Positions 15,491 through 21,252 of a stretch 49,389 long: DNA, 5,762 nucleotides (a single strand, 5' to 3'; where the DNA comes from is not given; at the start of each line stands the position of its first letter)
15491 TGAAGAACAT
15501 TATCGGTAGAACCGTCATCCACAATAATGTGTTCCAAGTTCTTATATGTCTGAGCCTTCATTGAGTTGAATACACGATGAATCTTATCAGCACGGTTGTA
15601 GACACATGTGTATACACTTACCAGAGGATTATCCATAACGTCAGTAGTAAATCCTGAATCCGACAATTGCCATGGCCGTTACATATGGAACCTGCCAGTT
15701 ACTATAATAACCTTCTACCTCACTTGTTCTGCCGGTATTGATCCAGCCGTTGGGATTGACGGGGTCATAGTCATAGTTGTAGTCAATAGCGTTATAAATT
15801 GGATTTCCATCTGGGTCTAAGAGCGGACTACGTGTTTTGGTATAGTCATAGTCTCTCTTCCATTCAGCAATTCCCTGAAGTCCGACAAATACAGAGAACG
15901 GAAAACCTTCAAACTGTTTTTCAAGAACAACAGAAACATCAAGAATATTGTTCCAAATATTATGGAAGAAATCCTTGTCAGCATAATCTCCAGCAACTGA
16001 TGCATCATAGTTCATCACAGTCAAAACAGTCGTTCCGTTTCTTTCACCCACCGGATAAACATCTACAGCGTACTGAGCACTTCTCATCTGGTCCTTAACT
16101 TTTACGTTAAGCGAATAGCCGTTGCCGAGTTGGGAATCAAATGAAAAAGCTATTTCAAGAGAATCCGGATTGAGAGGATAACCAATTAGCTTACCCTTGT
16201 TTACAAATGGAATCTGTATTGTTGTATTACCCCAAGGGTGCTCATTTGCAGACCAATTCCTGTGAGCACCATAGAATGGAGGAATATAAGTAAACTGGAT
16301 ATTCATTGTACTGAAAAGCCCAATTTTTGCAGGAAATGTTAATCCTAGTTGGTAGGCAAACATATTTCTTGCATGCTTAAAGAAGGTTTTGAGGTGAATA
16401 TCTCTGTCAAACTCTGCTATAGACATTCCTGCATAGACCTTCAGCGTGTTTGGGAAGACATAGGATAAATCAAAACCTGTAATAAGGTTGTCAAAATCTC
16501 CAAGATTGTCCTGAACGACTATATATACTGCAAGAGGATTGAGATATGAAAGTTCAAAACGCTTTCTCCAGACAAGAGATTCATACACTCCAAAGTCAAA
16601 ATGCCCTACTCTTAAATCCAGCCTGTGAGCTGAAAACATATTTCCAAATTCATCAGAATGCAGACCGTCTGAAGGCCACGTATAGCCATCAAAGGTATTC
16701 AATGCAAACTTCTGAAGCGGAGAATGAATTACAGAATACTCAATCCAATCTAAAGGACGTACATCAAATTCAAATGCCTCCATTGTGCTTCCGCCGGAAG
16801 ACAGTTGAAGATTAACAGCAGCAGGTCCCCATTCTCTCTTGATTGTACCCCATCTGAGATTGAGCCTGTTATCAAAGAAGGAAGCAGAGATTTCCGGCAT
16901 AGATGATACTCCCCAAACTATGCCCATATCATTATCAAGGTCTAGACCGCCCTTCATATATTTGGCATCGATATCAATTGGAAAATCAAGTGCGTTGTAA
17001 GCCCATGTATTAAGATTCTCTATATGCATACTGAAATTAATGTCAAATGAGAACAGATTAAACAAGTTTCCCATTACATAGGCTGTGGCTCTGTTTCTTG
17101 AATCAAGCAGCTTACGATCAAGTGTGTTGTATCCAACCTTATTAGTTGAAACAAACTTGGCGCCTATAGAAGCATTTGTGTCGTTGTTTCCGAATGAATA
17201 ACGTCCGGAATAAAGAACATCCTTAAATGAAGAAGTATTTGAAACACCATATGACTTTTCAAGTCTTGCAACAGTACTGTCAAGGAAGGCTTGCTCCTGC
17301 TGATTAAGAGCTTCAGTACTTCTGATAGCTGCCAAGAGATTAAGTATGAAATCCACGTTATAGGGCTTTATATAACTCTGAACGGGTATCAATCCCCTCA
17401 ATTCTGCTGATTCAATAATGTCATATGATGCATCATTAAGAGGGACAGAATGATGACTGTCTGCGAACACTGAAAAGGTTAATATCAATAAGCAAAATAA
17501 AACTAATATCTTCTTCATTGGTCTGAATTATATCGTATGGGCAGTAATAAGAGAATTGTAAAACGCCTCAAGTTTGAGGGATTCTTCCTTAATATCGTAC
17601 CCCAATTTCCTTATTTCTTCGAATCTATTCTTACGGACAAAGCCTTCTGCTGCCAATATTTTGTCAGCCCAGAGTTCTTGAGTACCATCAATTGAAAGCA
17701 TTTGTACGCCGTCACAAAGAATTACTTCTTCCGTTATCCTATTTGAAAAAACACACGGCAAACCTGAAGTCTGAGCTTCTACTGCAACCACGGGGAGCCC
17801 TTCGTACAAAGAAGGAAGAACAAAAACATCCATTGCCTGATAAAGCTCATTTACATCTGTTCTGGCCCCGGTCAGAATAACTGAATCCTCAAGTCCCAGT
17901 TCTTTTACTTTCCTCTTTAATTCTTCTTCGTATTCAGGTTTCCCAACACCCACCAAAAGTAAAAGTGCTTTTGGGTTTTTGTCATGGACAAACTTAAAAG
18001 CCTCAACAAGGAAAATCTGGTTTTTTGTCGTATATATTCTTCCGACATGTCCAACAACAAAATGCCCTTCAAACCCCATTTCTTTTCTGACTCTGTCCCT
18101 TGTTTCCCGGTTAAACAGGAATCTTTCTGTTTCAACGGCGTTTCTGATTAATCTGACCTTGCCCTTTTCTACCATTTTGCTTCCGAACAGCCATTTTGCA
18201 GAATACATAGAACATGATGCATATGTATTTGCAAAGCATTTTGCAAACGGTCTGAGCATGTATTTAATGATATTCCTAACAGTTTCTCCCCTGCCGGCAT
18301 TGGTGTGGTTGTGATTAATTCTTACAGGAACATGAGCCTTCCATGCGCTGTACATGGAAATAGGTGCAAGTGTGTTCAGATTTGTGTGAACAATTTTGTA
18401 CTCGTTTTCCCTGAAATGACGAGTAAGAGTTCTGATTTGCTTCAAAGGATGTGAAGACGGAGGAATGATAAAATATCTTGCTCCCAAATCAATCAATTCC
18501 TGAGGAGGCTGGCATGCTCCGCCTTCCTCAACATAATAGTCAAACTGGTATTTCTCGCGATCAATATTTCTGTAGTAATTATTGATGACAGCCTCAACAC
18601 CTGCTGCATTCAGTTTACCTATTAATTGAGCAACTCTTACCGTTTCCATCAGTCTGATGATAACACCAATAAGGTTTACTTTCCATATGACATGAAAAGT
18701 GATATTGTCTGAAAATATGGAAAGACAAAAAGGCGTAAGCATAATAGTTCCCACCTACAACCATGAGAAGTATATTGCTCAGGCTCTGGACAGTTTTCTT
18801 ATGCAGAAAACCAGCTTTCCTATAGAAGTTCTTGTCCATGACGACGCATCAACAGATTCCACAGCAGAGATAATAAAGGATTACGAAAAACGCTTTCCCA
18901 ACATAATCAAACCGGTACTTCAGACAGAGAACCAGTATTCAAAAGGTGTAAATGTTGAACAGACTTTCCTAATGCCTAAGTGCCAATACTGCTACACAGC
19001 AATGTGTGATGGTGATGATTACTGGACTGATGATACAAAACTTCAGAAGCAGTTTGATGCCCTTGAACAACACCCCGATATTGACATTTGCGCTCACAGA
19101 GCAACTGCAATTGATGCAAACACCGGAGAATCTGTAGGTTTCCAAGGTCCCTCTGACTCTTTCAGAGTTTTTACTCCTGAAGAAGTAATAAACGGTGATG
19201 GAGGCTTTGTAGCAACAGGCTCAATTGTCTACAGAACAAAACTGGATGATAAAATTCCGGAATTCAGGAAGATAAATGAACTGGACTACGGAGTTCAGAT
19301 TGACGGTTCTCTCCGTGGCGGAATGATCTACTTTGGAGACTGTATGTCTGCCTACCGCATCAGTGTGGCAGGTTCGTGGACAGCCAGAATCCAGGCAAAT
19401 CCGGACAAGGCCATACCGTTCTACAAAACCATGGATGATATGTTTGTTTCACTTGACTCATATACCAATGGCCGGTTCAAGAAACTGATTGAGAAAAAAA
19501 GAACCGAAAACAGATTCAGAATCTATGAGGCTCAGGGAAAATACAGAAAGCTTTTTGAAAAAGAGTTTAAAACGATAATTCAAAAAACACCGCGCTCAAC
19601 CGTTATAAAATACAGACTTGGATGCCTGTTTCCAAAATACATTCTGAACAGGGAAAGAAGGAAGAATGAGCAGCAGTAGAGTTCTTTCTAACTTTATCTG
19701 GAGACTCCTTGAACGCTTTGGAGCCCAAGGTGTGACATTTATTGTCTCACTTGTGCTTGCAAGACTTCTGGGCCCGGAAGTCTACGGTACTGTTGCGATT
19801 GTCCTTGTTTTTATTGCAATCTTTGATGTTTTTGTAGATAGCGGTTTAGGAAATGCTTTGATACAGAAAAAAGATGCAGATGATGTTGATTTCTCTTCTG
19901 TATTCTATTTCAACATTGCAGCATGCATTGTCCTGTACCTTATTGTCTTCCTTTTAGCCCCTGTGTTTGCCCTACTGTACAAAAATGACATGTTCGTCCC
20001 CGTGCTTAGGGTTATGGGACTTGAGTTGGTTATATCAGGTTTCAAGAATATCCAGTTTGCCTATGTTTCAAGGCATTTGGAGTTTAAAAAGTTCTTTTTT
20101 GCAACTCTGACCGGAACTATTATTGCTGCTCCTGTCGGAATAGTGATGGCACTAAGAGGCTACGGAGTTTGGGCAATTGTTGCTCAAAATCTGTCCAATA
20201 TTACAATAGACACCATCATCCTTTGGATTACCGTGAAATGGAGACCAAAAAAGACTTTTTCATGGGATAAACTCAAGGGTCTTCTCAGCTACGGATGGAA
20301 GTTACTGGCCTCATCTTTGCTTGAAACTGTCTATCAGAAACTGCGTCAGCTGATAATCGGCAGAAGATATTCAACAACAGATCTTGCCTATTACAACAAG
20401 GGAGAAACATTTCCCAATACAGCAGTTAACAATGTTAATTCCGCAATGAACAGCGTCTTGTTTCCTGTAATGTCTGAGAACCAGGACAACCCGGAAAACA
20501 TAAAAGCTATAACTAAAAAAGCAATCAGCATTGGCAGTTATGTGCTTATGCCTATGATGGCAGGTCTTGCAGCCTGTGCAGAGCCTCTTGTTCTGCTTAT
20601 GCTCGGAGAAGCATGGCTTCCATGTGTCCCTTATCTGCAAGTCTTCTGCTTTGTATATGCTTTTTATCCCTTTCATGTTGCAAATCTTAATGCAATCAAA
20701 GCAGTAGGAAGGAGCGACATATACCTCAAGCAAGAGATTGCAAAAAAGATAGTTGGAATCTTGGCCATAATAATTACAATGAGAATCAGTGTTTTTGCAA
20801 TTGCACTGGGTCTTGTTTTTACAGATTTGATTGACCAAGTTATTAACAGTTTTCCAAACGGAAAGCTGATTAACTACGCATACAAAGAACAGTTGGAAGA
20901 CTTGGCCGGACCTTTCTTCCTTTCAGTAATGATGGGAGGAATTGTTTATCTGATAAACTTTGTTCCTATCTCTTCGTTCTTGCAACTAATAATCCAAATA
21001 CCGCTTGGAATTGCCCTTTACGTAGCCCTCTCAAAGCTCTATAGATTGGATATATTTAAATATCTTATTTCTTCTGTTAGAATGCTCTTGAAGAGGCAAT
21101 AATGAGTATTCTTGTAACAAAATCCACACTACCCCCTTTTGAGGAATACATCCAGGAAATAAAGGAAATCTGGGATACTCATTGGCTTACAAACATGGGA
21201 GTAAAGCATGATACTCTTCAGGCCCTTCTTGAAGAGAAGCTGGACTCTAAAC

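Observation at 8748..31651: Wzx/Wzy-type glycan locus without Wza/Wzc/Wzz but with four embedded predicted outer-membrane proteins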

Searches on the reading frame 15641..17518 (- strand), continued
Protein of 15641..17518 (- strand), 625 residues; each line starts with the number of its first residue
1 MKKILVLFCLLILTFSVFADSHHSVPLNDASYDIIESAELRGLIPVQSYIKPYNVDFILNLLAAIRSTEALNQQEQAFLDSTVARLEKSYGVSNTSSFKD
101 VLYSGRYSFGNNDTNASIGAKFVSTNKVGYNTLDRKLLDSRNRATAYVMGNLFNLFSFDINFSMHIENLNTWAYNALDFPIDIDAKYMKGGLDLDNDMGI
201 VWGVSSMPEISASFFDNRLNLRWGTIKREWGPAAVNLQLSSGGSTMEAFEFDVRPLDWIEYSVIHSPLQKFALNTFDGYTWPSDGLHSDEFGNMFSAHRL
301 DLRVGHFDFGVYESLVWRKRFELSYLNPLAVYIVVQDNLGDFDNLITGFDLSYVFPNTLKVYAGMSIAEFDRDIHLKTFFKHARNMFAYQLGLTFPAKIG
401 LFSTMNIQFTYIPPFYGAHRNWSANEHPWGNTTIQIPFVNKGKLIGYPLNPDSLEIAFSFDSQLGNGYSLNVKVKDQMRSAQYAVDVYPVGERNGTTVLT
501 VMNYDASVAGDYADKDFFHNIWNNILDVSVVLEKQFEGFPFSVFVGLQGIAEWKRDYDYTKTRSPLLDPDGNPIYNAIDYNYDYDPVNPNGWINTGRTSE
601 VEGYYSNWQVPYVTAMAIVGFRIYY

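Call 81: search_protein_families(library=pfam, proteins=[P0032, P0135, P0052, P0079, L030:11387-13141:+, L030:13144-14904:+, L019:8237-9931:+], max_evalue=1)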
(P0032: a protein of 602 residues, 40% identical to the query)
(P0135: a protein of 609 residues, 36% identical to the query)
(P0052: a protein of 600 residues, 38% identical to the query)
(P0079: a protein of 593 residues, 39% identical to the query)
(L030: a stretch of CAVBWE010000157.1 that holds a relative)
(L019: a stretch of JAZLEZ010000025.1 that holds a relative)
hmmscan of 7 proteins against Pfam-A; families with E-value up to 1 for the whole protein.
P0032 (602 aa): 1 family
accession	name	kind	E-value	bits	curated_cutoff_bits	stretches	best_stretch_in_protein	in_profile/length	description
PF14052.12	Caps_assemb_Wzi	-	0.00048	19.7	30.1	1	222-481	83-340/392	Capsule assembly protein Wzi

P0135 (609 aa): 1 family
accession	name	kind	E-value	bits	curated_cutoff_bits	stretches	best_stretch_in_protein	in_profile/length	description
PF14052.12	Caps_assemb_Wzi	-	1.8e-07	31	30.1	1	236-470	84-317/392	Capsule assembly protein Wzi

P0052 (600 aa): 3 families
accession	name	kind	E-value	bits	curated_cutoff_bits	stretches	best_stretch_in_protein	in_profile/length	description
PF14052.12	Caps_assemb_Wzi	-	6.8e-06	25.8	30.1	2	224-266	82-123/392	Capsule assembly protein Wzi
PF22020.1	RlmL_1st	-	0.14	12.5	27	1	572-594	26-48/55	RlmL ferredoxin-like domain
PF22144.1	Fungal_virus_P2_C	-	0.14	11.4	26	1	71-119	180-226/456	Fungal virus Capsid protein, C-terminal domain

P0079 (593 aa): 1 family
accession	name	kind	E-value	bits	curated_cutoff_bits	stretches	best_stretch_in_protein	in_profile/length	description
PF14052.12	Caps_assemb_Wzi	-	3.9e-07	29.9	30.1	1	221-494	82-354/392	Capsule assembly protein Wzi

L030:11387-13141:+ (584 aa): 0 families

L030:13144-14904:+ (586 aa): 1 family
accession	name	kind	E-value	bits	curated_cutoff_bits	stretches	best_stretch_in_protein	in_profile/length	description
PF18220.6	BspA_v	-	0.016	15.5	25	1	502-563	14-69/150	Adhesin BspA variable domain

L019:8237-9931:+ (564 aa): 0 families

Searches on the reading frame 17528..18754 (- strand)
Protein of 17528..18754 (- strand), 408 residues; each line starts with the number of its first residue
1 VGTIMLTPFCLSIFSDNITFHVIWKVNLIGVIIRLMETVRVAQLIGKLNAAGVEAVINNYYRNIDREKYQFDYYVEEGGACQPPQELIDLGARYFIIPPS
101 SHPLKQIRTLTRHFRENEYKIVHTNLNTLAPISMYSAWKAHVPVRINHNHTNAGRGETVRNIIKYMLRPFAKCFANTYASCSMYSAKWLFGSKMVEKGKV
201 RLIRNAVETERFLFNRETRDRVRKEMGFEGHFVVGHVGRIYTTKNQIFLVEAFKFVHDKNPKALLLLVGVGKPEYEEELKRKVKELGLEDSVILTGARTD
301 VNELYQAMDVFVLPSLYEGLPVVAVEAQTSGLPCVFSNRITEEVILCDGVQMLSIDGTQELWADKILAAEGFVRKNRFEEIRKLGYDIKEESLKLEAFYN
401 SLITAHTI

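Call 4: search_protein_families(library=pfam, proteins=[window:17528-18754:-], max_evalue=0.01)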
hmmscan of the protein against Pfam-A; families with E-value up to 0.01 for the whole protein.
window:17528-18754:- (408 aa): 5 families
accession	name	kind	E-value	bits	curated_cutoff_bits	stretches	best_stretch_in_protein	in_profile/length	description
PF13692.12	Glyco_trans_1_4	-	1.3e-28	100.5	27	1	232-367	2-137/142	Glycosyl transferases group 1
PF00534.26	Glycos_transf_1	-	1.5e-28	100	26.4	1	222-367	5-153/172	Glycosyl transferases group 1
PF13439.12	Glyco_transf_4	-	1.1e-10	42.3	28.5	1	52-211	3-170/170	Glycosyltransferase Family 4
PF20706.3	GT4-conflict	-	2e-06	27.5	26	1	230-339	196-313/385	Family 4 Glycosyltransferase in conflict systems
PF13579.12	Glyco_trans_4_4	-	4.2e-05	24.4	29.7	1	52-205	2-157/158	Glycosyl transferase 4-like domain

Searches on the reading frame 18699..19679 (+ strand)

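Call 4: search_protein_families(library=pfam, proteins=[window:18699-19679:+], max_evalue=0.01)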
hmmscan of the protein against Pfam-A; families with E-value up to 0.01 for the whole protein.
window:18699-19679:+ (326 aa): 3 families
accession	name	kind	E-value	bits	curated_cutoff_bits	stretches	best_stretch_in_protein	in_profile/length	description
PF00535.33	Glycos_transf_2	-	4.4e-24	85.7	23.3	1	14-145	1-126/168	Glycosyl transferase family 2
PF13641.12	Glyco_tranf_2_3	-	2.6e-09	37.9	27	1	13-130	3-118/230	Glycosyltransferase like family 2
PF10111.15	Glyco_tranf_2_2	-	1.1e-06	28.8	27.3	1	14-127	1-116/276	Glycosyltransferase like family 2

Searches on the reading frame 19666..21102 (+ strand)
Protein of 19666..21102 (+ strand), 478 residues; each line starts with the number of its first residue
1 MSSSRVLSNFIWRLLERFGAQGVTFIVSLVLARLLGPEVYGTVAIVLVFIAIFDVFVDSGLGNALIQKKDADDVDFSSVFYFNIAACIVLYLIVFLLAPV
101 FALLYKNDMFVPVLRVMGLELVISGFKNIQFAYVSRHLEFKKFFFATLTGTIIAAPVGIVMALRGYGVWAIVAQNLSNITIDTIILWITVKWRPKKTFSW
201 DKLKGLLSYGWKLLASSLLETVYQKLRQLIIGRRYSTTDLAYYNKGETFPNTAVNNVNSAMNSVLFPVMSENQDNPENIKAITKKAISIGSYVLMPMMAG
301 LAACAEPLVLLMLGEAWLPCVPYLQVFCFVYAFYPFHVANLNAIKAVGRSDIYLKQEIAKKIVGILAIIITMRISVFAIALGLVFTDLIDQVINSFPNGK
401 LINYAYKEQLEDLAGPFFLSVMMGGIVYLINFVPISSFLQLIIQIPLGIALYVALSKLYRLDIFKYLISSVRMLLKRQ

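Call 4: search_protein_families(library=pfam, proteins=[window:19666-21102:+], max_evalue=0.01)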
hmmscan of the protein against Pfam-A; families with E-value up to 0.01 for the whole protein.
window:19666-21102:+ (478 aa): 2 families
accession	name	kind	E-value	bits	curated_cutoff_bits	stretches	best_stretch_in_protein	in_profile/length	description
PF13440.11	Polysacc_synt_3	-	8.1e-97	324.4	23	1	30-322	1-293/293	Polysaccharide biosynthesis protein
PF01943.22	Polysacc_synt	-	1.6e-34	120.1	28.2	1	7-273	2-274/274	Polysaccharide biosynthesis protein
